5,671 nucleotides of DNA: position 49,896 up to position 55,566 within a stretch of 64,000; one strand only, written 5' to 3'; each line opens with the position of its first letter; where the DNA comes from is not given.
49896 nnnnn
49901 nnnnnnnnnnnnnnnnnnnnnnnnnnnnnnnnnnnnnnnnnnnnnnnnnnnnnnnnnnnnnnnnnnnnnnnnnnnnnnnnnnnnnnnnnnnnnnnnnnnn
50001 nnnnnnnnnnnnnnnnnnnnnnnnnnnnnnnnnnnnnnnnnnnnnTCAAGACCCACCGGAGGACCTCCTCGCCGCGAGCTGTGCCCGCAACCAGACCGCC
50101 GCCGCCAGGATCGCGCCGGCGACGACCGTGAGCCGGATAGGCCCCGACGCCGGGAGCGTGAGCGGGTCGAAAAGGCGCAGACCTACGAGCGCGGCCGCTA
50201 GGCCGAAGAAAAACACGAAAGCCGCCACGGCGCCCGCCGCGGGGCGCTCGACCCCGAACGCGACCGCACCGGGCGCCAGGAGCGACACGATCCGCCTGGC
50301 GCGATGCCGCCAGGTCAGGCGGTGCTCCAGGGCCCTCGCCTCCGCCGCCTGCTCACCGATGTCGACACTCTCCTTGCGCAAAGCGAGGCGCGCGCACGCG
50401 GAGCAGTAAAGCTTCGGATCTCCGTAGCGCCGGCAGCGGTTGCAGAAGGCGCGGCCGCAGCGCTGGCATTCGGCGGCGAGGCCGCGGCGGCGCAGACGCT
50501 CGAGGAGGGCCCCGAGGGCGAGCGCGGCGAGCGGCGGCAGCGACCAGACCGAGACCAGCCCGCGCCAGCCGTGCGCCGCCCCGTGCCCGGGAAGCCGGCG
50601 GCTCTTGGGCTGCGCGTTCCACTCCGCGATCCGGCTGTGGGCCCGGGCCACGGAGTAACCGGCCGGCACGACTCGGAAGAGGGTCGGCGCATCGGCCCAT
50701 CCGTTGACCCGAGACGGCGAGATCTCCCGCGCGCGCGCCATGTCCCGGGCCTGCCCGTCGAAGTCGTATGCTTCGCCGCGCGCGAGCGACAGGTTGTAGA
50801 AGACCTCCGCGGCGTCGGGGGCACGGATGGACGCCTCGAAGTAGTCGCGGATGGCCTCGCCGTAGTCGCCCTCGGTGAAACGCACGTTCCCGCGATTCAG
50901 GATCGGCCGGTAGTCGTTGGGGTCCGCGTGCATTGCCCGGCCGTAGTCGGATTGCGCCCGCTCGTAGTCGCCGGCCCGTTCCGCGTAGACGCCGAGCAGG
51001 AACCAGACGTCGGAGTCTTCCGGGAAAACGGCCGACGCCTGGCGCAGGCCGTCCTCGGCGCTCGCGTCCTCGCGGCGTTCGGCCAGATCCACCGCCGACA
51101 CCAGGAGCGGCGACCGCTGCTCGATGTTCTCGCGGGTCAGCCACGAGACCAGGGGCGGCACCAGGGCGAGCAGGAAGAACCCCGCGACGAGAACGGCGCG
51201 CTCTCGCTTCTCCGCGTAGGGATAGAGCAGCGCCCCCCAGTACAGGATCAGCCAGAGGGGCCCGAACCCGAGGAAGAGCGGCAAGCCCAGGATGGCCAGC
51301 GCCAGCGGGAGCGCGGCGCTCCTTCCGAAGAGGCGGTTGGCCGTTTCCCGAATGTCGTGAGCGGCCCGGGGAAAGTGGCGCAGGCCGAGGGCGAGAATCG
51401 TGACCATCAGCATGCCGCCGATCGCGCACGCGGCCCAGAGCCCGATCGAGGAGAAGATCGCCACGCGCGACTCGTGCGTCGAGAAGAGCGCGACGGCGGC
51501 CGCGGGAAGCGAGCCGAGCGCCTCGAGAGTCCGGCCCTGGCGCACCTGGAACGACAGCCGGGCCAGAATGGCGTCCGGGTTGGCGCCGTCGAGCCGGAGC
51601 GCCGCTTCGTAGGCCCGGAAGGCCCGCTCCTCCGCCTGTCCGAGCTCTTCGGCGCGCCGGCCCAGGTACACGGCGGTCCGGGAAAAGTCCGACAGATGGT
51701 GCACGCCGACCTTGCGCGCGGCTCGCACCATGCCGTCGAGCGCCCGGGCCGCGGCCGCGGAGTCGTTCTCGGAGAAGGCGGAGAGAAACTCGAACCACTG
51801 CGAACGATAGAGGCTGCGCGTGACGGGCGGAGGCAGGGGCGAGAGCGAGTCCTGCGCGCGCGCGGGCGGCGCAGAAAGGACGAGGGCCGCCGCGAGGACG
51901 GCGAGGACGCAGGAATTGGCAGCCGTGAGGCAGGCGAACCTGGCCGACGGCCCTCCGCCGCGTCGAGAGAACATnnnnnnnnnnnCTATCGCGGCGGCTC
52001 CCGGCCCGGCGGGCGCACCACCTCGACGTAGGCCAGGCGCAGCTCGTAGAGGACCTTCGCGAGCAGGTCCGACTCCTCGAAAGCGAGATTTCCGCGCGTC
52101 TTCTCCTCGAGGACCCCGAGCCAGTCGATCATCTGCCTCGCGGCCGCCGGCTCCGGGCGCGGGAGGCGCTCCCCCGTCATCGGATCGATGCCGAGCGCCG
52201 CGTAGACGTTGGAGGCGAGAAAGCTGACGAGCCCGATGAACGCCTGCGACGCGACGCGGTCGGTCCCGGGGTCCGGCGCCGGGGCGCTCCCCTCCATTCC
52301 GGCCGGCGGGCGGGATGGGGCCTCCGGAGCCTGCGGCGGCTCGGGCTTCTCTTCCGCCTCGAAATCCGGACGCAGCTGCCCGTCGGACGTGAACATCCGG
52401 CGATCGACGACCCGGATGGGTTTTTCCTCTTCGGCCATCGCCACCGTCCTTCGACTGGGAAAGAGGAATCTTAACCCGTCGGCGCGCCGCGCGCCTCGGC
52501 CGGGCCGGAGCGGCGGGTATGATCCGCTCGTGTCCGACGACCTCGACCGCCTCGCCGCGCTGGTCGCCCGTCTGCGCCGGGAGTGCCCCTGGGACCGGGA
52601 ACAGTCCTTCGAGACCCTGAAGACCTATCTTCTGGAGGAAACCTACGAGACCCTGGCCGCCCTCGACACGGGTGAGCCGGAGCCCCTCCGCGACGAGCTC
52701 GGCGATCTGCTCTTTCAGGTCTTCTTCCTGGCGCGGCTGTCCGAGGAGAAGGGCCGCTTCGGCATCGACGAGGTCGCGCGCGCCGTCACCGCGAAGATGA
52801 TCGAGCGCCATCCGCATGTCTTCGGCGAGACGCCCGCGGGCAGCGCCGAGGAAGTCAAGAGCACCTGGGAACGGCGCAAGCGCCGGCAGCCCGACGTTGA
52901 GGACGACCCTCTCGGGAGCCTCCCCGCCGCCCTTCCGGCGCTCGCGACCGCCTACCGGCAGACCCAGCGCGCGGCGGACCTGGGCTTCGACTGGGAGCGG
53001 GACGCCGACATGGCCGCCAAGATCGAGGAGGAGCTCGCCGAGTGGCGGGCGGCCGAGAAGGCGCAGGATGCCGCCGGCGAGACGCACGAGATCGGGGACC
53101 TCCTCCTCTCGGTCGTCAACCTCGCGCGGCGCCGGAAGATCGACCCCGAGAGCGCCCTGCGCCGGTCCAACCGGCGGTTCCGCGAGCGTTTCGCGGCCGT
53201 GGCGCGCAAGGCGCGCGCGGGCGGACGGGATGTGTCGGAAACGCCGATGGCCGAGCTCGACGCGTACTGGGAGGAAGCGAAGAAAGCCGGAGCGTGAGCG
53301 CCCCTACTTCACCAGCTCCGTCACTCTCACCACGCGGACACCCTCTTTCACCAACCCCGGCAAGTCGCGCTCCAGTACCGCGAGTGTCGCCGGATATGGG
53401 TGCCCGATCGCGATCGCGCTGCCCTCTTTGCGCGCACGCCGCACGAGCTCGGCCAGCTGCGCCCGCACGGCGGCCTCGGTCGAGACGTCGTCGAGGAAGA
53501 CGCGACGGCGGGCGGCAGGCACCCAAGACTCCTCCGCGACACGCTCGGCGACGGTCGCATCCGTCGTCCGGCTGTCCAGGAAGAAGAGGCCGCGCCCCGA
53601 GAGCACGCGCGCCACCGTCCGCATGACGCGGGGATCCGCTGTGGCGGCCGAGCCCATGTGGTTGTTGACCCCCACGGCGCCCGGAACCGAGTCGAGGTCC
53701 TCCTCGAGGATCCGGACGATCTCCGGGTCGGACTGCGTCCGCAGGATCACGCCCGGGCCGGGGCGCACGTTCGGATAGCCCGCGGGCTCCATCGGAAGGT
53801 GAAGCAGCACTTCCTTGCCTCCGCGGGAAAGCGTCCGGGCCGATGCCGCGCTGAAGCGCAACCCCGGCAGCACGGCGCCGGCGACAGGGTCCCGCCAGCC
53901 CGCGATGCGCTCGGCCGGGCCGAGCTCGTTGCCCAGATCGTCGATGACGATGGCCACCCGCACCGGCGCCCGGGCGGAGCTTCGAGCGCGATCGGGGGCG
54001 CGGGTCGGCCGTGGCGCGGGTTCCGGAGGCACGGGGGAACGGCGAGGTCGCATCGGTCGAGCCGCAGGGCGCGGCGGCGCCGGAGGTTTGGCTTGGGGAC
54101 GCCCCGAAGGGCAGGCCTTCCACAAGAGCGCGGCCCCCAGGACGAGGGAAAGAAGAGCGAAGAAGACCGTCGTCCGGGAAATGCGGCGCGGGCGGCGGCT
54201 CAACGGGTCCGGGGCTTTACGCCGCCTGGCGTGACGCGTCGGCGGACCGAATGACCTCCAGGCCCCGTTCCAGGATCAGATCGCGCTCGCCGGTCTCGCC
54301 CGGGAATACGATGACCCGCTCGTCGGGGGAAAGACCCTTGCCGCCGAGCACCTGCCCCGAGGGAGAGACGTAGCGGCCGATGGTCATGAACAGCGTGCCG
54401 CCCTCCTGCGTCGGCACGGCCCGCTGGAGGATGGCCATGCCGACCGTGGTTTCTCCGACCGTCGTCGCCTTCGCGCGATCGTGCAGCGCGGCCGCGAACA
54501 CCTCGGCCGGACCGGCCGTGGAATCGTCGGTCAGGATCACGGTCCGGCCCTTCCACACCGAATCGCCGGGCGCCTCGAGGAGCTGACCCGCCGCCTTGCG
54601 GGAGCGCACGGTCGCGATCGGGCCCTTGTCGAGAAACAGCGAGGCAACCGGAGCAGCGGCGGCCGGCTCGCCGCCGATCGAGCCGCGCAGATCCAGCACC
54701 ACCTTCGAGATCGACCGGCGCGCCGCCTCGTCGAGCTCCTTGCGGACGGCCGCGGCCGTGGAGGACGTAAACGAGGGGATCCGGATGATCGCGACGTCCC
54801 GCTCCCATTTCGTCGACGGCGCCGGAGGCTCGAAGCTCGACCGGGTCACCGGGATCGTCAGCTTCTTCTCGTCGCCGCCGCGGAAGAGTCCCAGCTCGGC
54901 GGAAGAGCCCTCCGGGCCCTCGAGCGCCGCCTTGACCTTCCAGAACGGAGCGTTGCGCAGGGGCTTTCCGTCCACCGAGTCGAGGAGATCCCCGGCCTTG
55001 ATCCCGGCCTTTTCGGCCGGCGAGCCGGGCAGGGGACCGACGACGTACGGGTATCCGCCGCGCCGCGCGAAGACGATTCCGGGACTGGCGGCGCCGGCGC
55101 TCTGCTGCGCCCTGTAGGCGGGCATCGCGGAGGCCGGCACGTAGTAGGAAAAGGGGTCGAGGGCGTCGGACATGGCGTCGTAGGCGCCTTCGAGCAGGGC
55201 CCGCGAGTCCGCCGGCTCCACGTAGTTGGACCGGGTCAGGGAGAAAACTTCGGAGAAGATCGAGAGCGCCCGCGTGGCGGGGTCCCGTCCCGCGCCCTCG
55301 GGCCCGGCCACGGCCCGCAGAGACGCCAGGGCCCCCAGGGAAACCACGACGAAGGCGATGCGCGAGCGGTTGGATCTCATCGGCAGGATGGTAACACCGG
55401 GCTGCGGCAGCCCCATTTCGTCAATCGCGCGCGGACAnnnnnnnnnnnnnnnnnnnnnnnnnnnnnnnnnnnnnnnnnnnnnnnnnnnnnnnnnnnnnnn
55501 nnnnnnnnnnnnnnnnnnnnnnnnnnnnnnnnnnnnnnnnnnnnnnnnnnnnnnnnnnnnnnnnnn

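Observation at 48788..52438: DUF1844 / TPR-zinc-ribbon membrane protein / DUF4388-TM-pseudopilin-like operon of unknown function upstream of dnaK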

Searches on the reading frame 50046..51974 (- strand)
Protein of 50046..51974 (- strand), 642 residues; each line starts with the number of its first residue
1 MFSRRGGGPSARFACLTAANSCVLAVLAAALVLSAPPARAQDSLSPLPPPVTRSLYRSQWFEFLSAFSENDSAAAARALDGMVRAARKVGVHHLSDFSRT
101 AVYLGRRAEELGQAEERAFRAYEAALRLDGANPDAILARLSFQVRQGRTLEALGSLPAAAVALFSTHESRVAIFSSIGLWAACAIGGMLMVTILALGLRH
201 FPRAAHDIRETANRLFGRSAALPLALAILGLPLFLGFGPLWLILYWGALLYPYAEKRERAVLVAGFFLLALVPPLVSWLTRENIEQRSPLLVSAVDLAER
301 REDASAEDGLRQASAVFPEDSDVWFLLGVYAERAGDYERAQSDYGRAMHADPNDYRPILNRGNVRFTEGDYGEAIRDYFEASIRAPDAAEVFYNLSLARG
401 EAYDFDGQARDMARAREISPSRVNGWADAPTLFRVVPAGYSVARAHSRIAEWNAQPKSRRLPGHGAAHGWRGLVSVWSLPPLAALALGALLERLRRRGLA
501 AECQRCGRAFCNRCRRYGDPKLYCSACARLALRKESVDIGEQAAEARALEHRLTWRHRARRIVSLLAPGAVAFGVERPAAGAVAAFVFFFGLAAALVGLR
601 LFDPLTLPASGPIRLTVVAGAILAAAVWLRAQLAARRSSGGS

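Call 4: search_protein_families(library=pfam, proteins=[window:50046-51974:-], max_evalue=0.01)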
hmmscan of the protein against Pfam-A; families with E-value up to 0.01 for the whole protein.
window:50046-51974:- (642 aa): 11 families
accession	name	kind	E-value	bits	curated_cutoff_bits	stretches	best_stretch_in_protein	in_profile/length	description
PF13431.12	TPR_17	-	6.9e-09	35.7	24.4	1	312-341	4-33/34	Tetratricopeptide repeat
PF07719.23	TPR_2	-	8.6e-09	35.3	27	1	322-354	2-34/34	Tetratricopeptide repeat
PF00515.34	TPR_1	-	2.3e-08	34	27.8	0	322-354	2-34/34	Tetratricopeptide repeat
PF13414.12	TPR_11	-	2.7e-07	30.6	26.8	1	362-398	1-37/42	TPR repeat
PF13371.12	TPR_9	-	6.7e-05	23.3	35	1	331-390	5-64/73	Tetratricopeptide repeat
PF13181.12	TPR_8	-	7.6e-05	23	25.7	0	322-354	2-34/34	Tetratricopeptide repeat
PF23914.1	TPR_CcmH_CycH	-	0.00013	22.3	42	0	309-359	38-88/158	Cytochrome c-type biogenesis protein H TPR domain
PF13432.12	TPR_16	-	0.00018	22.3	32.7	1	305-354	15-64/65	Tetratricopeptide repeat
PF14559.12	TPR_19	-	0.0014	19.3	25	0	334-376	4-46/68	Tetratricopeptide repeat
PF13429.12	TPR_15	-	0.0024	17.8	26.2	0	291-354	113-179/280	Tetratricopeptide repeat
PF13428.12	TPR_14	-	0.0033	18.4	23.5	0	323-361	3-41/44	Tetratricopeptide repeat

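Call 6: search_protein_families(library=ncbifam, proteins=[window:50046-51974:-], max_evalue=1)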
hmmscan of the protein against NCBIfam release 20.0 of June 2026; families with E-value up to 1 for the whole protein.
window:50046-51974:- (642 aa): 14 families
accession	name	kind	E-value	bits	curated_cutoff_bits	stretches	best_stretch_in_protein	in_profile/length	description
TIGR02521.1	type_IV_pilW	equivalog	2.3e-10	40.4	154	1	300-422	44-168/234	type IV pilus biogenesis/stability protein PilW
NF040959.1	MamA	equivalog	1.6e-09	37.5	200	1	309-422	59-172/204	magnetosome protein MamA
NF033920.0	C39_PA2778_fam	equivalog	2.3e-07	30.5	150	2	287-356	156-225/255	PA2778 family cysteine peptidase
TIGR02917.1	PEP_TPR_lipo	equivalog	8.7e-07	27.2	312.2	1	293-398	165-270/899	XrtA/PEP-CTERM system TPR-repeat protein PrsT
TIGR02552.1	LcrH_SycD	equivalog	1.3e-06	28.2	104.8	1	318-382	49-113/136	SycD/LcrH family type III secretion system chaperone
NF008520.0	PRK11447.1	equivalog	6.2e-05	21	858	1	287-376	573-658/1157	cellulose synthase complex outer membrane protein BcsC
NF047507.1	TPR_BatC_Lepto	exception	0.0064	16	175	1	334-406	37-109/214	TPR repeat-containing protein BatC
NF008391.2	PRK11189.1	equivalog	0.01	15.4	250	1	310-377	88-155/297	lipoprotein NlpI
TIGR00990.1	3a0801s09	subfamily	0.026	13.1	757.25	1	310-388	354-466/615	mitochondrial import receptor subunit TOM70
NF033758.1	gliding_GltE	equivalog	0.034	13.1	225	1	325-394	90-329/411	adventurous gliding motility TPR repeat lipoprotein GltE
NF047371.1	FlcA_CTERM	equivalog_domain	0.035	12.5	300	1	330-395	448-513/646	periplasmic flagellar collar protein FlcA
NF033762.1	social_mot_Tgl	equivalog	0.047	13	225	1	337-380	82-125/252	social motility TPR repeat lipoprotein Tgl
NF008757.0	PRK11788.1-5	equivalog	0.05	12.8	363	1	332-386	191-245/388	lipopolysaccharide assembly protein LapB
NF002725.1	PRK02603.1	equivalog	0.19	11.7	143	1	324-409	38-122/173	photosystem I assembly protein Ycf3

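Call 56: predict_structure(alignment_id=A3)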
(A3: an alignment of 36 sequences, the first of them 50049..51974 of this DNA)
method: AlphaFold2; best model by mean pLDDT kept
length: 642 residues; sequences in the alignment: 36
mean_pLDDT: 89.2   pTM: 0.86
mean pLDDT of the five models: 89.2, 87.5, 87.0, 85.8, 84.5
residues with pLDDT >= 90: 499; 70-90: 77; 50-70: 35; < 50: 31
segments of 3 or more residues with pLDDT < 50: 1-13, 34-48
pLDDT, mean of each block of 10 residues (from residue 1): 41 53 69 50 43 76 95 96 91 93 94 92 96 92 93 92 91 94 97 96 95 94 93 92 97 98 98 93 93 95 91 97 97 93 98 98 97 98 98 98 98 98 90 84 95 94 77 84 97 91 94 92 91 78 90 91 93 95 98 91 75 82 97 88 50
secondary structure, 60 per line:
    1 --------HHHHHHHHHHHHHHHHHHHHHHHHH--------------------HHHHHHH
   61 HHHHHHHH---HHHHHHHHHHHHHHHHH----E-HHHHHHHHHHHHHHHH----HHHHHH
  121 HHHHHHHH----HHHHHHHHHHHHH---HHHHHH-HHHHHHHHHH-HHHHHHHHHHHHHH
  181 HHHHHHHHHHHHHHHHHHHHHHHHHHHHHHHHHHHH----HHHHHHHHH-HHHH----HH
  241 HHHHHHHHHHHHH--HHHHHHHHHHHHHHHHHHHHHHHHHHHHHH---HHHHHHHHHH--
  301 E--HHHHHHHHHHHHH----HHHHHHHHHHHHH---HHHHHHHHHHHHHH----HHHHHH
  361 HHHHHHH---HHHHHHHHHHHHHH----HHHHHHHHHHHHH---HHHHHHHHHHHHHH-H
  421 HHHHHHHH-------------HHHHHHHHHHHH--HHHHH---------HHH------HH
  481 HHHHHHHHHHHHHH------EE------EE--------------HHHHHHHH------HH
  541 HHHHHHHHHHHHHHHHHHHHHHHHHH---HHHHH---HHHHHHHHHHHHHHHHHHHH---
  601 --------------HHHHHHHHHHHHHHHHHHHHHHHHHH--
elements in order: H9-33 H54-68 H72-88 H95-110 H115-128 H133-145 H149-154 H156-165 H167-216 H221-229 H231-234 H239-253 H256-285 H289-298 H304-316 H321-333 H337-350 H355-367 H371-384 H389-401 H405-418 H420-428 H442-453 H456-460 H479-494 H525-532 H539-566 H570-574 H578-597 H615-640

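Call 61: fold_search(model_id=the predicted structure, library=pdb)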
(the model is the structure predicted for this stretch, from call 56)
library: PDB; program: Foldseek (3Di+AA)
matches with E <= 10: 1289; with E <= 0.001: 117
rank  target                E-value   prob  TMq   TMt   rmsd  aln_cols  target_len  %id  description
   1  8chy                  1.7e-07  1.00  0.17  0.40  26.9       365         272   16  Crystal structure of an 8-repeat consensus TPR superhelix with Zinc. (released 2024-02-21)
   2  9qhb                  2.9e-07  1.00  0.18  0.41  26.7       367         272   16  Crystal structure of 16-repeat CTPR protein with eliminated coordination sites (released 2025-10-22)
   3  6eou                  8.5e-07  1.00  0.19  0.35  28.9       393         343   16  O-GlcNAc transferase TPR domain with the intellectual disability associated mutation L254F (released 2018-05-09)
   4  1w3b_A                3.0e-06  1.00  0.19  0.31  31.3       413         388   16  The superhelical TPR domain of O-linked GlcNAc transferase reveals structural similarities to importin alpha. (released 2004-09-09)
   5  3fp4_A                3.5e-06  1.00  0.20  0.25  26.9       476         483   12  Crystal structure of Tom71 complexed with Ssa1 C-terminal fragment (released 2009-07-28)
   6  8dtf_A                4.1e-06  1.00  0.21  0.17  34.2       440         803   15  Cryo-EM structure of the full length Arabidopsis SPY with complete TPRs (released 2023-03-08)
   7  9qhc_A                5.6e-06  1.00  0.19  0.42  27.6       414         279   15  Crystal structure of 8-repeat CTPR protein with eliminated coordination sites (released 2025-10-22)
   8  9qhc_B                8.0e-06  1.00  0.19  0.43  26.1       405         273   15  Crystal structure of 8-repeat CTPR protein with eliminated coordination sites (released 2025-10-22)
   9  7y4i_B                8.3e-06  1.00  0.21  0.17  33.4       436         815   15  Crystal structure of SPINDLY in complex with GDP (released 2022-12-07)
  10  8dtg_A                1.2e-05  1.00  0.21  0.17  34.1       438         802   15  Cryo-EM structure of Arabidopsis SPY alternative conformation 1 (released 2023-03-08)
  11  3fp2_A                1.2e-05  1.00  0.20  0.26  27.1       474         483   12  Crystal structure of Tom71 complexed with Hsp82 C-terminal fragment (released 2009-07-28)
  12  9pkq_A                1.3e-05  1.00  0.19  0.24  25.2       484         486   10  Structure of the cytoplasmic domain of unliganded human Tom70, open and closed conformations (released 2026-03-18)
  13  9rtt_Q                1.4e-05  1.00  0.19  0.14  44.6       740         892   12  Activated Elongation Complex with IWS1 and ELOF1 (released 2025-09-03)
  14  3lca_A                1.5e-05  1.00  0.19  0.25  30.7       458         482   14  Structure of Tom71 complexed with Hsp70 Ssa1 C terminal tail indicating conformational plasticity (released 2010-12-22)
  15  7yeh_A                1.9e-05  1.00  0.19  0.12  30.2       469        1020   15  Cryo-EM structure of human OGT-OGA complex (released 2023-07-12)
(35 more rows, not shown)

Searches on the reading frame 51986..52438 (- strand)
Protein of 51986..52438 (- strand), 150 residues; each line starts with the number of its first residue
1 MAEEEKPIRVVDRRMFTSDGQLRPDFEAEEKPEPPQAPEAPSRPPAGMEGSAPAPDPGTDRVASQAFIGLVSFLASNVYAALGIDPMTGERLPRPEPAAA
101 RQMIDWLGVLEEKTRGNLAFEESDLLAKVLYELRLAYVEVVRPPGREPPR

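Call 4: search_protein_families(library=pfam, proteins=[window:51986-52438:-], max_evalue=0.01)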
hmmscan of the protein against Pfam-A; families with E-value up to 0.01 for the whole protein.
window:51986-52438:- (150 aa): 1 family
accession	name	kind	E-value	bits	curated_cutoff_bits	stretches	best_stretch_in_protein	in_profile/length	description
PF08899.16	DUF1844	-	1.4e-19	70.5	27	1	67-139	4-76/76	Domain of unknown function (DUF1844)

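Call 6: search_protein_families(library=ncbifam, proteins=[window:51986-52438:-], max_evalue=1)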
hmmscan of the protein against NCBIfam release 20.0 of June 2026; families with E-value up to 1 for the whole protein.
window:51986-52438:- (150 aa): 0 families

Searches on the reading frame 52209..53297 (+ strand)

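Call 4: search_protein_families(library=pfam, proteins=[window:52209-53297:+], max_evalue=0.01)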
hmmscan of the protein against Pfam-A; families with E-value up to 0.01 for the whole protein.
window:52209-53297:+ (362 aa): 3 families
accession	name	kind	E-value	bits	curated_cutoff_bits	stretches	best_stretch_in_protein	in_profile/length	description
PF03819.22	MazG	-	3.2e-31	107.8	22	2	132-205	1-74/74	MazG nucleotide pyrophosphohydrolase domain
PF01503.22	PRA-PH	-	6.6e-11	42.9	21.3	2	261-322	21-84/86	Phosphoribosyl-ATP pyrophosphohydrolase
PF12643.12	MazG-like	-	0.00044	20.9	27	0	134-176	8-50/85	MazG-like family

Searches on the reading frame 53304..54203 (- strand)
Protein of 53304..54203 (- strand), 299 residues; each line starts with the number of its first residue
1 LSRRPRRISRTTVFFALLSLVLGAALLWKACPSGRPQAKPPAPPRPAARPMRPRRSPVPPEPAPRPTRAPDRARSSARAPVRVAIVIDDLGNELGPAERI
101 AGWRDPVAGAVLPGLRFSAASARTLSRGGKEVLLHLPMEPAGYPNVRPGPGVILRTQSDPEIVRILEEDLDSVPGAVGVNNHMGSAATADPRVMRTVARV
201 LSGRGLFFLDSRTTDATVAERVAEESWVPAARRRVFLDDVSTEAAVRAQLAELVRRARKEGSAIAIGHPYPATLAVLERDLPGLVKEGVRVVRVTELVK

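Call 4: search_protein_families(library=pfam, proteins=[window:53304-54203:-], max_evalue=0.01)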
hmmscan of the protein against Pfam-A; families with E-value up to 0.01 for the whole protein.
window:53304-54203:- (299 aa): 1 family
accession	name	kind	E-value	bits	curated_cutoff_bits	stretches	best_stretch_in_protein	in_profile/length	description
PF04748.18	Polysacc_deac_2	-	3.4e-74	249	27.5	1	85-298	1-212/212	Divergent polysaccharide deacetylase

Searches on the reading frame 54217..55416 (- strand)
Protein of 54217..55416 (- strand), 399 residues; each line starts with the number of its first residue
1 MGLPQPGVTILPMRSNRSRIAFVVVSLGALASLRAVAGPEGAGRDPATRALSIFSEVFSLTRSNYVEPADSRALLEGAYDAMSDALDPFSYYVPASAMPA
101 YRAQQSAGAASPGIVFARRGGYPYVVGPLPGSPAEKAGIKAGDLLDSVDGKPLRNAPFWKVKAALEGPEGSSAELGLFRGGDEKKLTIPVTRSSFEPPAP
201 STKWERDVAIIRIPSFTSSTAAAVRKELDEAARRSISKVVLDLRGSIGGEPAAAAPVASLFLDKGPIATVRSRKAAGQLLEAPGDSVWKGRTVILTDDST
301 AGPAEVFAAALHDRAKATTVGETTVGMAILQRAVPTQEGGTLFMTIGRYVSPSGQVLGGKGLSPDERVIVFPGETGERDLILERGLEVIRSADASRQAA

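Call 4: search_protein_families(library=pfam, proteins=[window:54217-55416:-], max_evalue=0.01)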
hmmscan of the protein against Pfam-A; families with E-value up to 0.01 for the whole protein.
window:54217-55416:- (399 aa): 6 families
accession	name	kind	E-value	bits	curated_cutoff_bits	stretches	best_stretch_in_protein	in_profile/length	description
PF03572.23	Peptidase_S41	-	1.1e-31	110.1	24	1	207-367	1-164/165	Peptidase family S41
PF17820.7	PDZ_6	-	1.6e-11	44.2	27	1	125-175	2-50/54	PDZ domain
PF13180.12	PDZ_2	-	1.2e-06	29.1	27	1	113-190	4-80/80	PDZ domain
PF00595.29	PDZ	-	1.2e-05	26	23.2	1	124-170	28-74/81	PDZ domain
PF22694.1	CtpB_N-like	-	3.5e-05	24.6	27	1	49-93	36-81/85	Activating protease CtpB N-terminal domain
PF14685.13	PDZ_Tricorn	-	0.0031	17.9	25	0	131-187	30-87/88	Tricorn protease PDZ domain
